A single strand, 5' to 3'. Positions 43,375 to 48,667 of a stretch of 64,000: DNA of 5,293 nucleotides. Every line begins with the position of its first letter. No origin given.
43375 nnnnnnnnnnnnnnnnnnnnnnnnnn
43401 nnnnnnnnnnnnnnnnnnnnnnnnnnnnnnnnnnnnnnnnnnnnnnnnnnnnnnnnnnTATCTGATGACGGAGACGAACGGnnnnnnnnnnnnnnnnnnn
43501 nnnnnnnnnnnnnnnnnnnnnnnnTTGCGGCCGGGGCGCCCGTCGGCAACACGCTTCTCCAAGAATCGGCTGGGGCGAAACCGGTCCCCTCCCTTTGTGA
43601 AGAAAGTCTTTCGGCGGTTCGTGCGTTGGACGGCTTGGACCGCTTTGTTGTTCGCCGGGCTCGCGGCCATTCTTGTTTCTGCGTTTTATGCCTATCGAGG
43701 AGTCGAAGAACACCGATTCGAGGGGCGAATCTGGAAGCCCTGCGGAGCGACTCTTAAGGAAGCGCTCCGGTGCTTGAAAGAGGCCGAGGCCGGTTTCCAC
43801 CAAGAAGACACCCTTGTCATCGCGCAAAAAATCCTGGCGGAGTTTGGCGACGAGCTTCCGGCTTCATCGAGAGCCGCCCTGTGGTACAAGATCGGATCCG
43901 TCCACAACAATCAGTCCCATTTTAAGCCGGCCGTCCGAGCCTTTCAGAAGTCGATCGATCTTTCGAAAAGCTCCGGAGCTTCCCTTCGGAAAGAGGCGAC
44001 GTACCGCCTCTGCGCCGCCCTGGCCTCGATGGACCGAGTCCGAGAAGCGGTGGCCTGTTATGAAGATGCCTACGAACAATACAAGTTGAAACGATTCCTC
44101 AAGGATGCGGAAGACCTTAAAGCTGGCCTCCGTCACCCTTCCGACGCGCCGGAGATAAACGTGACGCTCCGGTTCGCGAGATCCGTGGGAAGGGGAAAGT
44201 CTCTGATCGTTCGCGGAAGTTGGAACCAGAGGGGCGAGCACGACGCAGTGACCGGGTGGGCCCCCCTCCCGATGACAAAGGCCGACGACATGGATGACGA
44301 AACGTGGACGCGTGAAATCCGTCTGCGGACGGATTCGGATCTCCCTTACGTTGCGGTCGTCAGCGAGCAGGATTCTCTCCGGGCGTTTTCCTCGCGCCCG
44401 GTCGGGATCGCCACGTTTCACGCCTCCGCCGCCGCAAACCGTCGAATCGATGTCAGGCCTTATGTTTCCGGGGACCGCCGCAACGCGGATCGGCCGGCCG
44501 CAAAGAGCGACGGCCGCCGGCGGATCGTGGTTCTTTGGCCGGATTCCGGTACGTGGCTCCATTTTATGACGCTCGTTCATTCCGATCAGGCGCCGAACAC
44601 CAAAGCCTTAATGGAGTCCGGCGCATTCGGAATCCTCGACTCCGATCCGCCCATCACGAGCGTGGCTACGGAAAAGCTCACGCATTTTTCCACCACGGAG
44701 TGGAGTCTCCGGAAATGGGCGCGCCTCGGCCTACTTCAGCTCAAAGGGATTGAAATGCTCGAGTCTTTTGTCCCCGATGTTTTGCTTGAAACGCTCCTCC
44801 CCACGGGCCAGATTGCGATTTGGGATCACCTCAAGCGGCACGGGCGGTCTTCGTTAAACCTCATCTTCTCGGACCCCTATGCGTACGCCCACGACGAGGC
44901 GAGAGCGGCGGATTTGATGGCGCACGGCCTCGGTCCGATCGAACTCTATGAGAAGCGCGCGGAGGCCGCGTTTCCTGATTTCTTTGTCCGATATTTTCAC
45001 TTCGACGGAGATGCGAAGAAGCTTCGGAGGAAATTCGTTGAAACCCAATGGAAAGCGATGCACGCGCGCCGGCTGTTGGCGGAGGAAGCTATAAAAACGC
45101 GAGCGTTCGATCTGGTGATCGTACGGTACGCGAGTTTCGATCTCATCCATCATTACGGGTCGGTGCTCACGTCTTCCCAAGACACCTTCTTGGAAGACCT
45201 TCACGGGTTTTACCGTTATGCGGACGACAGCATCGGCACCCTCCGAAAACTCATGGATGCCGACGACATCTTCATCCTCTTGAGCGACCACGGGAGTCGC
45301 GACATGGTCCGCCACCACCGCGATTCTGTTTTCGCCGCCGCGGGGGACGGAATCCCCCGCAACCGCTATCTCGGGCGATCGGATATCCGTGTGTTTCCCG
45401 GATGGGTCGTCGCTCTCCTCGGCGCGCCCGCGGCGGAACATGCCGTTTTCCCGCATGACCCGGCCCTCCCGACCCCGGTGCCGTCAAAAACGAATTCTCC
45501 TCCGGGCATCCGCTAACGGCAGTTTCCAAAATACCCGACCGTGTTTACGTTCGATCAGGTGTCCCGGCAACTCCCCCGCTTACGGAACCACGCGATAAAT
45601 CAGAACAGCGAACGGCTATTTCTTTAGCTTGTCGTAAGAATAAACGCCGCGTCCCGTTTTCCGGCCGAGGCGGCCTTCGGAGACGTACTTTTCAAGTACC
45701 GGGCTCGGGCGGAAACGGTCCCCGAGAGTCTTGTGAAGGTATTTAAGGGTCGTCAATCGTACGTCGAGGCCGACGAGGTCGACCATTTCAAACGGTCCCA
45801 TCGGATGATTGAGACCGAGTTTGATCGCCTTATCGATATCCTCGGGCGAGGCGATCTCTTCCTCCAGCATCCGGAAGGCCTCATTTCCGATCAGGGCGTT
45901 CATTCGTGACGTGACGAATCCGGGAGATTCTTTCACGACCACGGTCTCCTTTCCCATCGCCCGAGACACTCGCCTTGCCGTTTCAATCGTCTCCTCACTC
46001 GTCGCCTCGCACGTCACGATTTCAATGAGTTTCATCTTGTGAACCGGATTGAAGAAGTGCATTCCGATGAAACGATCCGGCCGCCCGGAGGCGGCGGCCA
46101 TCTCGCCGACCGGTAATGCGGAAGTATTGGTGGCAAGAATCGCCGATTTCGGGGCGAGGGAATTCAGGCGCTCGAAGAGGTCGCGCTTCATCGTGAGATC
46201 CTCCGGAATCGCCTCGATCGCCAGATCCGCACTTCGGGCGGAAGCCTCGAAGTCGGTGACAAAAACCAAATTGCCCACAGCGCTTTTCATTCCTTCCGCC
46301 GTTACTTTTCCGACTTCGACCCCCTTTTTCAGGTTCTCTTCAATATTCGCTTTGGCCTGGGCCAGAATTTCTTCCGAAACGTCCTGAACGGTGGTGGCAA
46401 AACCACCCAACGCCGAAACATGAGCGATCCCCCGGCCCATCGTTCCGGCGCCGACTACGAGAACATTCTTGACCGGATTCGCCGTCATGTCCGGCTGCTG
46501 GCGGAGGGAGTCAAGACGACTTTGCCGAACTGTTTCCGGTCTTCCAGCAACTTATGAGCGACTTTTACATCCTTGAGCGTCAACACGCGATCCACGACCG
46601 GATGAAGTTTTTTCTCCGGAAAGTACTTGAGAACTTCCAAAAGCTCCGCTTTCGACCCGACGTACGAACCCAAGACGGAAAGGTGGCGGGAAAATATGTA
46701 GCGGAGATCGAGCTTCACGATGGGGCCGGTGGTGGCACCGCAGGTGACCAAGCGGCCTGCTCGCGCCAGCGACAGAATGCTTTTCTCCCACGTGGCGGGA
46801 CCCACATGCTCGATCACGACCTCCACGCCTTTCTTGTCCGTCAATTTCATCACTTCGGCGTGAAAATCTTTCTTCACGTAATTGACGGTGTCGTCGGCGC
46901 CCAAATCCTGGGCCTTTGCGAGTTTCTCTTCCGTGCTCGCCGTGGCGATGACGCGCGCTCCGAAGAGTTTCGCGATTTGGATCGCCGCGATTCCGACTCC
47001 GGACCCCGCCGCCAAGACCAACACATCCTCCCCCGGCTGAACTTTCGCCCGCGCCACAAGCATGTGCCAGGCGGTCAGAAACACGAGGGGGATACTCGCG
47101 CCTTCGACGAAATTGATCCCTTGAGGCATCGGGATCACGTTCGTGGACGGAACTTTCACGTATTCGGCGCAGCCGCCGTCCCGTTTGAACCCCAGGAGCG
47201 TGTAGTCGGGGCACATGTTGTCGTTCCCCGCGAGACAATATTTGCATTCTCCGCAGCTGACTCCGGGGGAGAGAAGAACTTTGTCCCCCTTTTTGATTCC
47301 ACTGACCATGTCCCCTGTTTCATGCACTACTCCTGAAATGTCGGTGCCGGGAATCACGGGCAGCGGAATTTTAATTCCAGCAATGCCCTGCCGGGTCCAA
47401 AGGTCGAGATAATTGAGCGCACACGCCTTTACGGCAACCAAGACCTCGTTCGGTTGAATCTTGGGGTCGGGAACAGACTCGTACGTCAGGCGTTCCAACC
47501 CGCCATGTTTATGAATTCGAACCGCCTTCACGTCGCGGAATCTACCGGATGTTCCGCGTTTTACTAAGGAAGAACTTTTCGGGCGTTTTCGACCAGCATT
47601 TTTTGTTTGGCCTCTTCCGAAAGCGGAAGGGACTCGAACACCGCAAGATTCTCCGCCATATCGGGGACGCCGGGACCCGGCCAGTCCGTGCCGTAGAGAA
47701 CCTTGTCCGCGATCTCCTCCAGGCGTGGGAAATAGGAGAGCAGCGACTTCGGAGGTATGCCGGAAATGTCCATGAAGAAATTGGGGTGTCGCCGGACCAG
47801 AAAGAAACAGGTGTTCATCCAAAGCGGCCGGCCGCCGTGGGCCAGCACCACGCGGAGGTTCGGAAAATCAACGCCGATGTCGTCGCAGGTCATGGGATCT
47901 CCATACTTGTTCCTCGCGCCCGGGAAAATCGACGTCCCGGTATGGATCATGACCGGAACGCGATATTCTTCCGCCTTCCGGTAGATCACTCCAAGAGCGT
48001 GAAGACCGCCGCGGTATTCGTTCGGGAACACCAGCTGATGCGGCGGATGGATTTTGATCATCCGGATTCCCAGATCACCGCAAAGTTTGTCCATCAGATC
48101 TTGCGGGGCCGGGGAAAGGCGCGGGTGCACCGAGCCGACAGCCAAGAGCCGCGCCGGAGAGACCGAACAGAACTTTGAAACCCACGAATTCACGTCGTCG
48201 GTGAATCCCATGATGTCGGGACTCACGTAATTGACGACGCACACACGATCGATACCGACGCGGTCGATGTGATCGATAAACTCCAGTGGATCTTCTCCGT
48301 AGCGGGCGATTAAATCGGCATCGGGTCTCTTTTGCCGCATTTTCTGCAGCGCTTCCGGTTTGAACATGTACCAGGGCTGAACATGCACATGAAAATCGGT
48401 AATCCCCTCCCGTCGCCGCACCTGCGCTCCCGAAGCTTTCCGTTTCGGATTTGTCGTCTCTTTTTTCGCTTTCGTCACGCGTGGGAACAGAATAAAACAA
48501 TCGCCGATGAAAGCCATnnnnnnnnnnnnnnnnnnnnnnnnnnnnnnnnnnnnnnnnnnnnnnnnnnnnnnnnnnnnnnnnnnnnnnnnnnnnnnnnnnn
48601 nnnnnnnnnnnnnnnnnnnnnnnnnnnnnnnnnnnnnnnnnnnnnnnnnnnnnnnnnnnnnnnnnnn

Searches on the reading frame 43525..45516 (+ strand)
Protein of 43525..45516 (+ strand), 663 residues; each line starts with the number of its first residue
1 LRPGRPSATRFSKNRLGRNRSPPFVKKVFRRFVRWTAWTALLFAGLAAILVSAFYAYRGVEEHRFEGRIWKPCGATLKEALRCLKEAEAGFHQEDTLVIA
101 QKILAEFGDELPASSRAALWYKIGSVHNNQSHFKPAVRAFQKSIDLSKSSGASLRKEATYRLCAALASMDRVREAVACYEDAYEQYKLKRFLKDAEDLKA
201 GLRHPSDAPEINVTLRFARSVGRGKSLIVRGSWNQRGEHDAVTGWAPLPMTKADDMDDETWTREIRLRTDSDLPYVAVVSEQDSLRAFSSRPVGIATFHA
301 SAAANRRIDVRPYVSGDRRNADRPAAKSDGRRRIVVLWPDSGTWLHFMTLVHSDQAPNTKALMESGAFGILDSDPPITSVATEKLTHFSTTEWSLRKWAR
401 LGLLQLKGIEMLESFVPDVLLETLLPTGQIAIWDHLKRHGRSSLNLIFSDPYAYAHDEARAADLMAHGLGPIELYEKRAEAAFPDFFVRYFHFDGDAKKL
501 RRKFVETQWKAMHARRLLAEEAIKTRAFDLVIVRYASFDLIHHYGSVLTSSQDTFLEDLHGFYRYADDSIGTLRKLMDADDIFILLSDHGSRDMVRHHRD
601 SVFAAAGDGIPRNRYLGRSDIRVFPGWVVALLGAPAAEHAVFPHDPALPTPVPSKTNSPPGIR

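Call 10: search_protein_families(library=pfam, proteins=[window:43525-45516:+], max_evalue=0.01)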
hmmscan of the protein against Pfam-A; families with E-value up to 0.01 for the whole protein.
window:43525-45516:+ (663 aa): 5 families
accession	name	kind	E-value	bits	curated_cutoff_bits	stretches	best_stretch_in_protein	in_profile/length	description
PF01663.27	Phosphodiest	-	5.2e-07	30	23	1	432-597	93-227/342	Type I phosphodiesterase / nucleotide pyrophosphatase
PF00515.34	TPR_1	-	7.5e-05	22.8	27.8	0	117-147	1-31/34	Tetratricopeptide repeat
PF01676.23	Metalloenzyme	-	0.00036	20.6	24.3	1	520-602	139-216/252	Metalloenzyme superfamily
PF13424.12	TPR_12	-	0.0018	18.9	30.1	1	116-187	2-76/77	Tetratricopeptide repeat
PF13181.12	TPR_8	-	0.0061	17.1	25.7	0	118-148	2-32/34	Tetratricopeptide repeat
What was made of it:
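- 43645..45516 (+): c623: membrane-anchored or secreted protein with TPR and type-I phosphodiesterase / alkaline-phosphatase-like regions; an orphan. Pfam Phosphodiest 5e-07, above the cut-off, and weak TPR matches (call 10).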

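Call 28: find_homologous_proteins(query=window:43645-45516:+, max_evalue=0.00001)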
Query window:43645-45516:+ (623 aa): 1 proteins with E <= 0.00001 among 8000 candidates.
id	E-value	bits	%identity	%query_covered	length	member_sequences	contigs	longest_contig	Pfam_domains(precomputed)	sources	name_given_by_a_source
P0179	0.0e+0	1427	100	100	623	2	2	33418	PF01663.28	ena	-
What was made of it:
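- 43645..45516 (+): No homologue other than itself among 5.8 billion proteins (call 28).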

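Call 56: search_protein_families(library=phrogs, proteins=[window:43645-45516:+], max_evalue=0.001)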
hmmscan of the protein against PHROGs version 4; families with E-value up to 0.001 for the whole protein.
window:43645-45516:+ (623 aa): 0 families

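Call 57: search_protein_families(library=padloc, proteins=[window:43645-45516:+], max_evalue=0.001)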
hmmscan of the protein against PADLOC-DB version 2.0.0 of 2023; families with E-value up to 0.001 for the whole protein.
window:43645-45516:+ (623 aa): 0 families

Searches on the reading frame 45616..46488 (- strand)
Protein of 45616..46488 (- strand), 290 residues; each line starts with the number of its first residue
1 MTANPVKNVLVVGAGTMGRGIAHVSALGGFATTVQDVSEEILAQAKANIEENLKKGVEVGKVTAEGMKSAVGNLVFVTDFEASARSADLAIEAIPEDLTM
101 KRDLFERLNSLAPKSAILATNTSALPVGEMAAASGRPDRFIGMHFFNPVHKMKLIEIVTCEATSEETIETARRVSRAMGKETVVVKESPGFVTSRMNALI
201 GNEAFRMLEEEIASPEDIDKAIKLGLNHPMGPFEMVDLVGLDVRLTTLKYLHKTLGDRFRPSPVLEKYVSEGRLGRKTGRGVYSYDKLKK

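Call 10: search_protein_families(library=pfam, proteins=[window:45616-46488:-], max_evalue=0.01)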
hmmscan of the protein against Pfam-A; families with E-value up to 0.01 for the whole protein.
window:45616-46488:- (290 aa): 2 families
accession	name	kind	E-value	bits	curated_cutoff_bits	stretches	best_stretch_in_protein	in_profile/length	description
PF02737.24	3HCDH_N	-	1.5e-60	204.7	22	1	9-187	2-179/180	3-hydroxyacyl-CoA dehydrogenase, NAD binding domain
PF00725.27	3HCDH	-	3e-34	117.9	22.1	1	190-285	1-97/97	3-hydroxyacyl-CoA dehydrogenase, C-terminal domain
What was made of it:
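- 45616..46488 (-): Target gene 2: intact hbd (3-hydroxyacyl-CoA dehydrogenase, 290 aa). Pfam 3HCDH_N 1.5e-60, 3HCDH 3e-34 (call 10).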

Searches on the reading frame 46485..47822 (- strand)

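Call 10: search_protein_families(library=pfam, proteins=[window:46485-47822:-], max_evalue=0.01)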
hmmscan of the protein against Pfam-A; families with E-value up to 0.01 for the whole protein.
window:46485-47822:- (445 aa): 5 families
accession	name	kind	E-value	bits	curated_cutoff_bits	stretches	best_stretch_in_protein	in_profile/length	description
PF00107.32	ADH_zinc_N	-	2.2e-35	121.9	31.8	1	275-399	1-125/129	Zinc-binding dehydrogenase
PF08240.17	ADH_N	-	2.8e-29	101.9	23.5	1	123-234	1-104/104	Alcohol dehydrogenase GroES-like domain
PF13602.12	ADH_zinc_N_2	-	1.2e-19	72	27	1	307-437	1-134/134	Zinc-binding dehydrogenase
PF01262.27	AlaDh_PNT_C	-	0.0032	17.3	23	1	256-318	18-83/214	Alanine dehydrogenase/PNT, C-terminal domain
PF13649.12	Methyltransf_25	-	0.005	17.9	27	1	269-330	1-63/97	Methyltransferase domain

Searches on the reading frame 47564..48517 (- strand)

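Call 10: search_protein_families(library=pfam, proteins=[window:47564-48517:-], max_evalue=0.01)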
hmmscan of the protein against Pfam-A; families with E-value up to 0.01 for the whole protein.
window:47564-48517:- (317 aa): 1 family
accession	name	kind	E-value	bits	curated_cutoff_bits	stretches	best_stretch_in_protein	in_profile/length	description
PF04909.20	Amidohydro_2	-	2.5e-33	116.5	26.4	1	106-317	62-288/289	Amidohydrolase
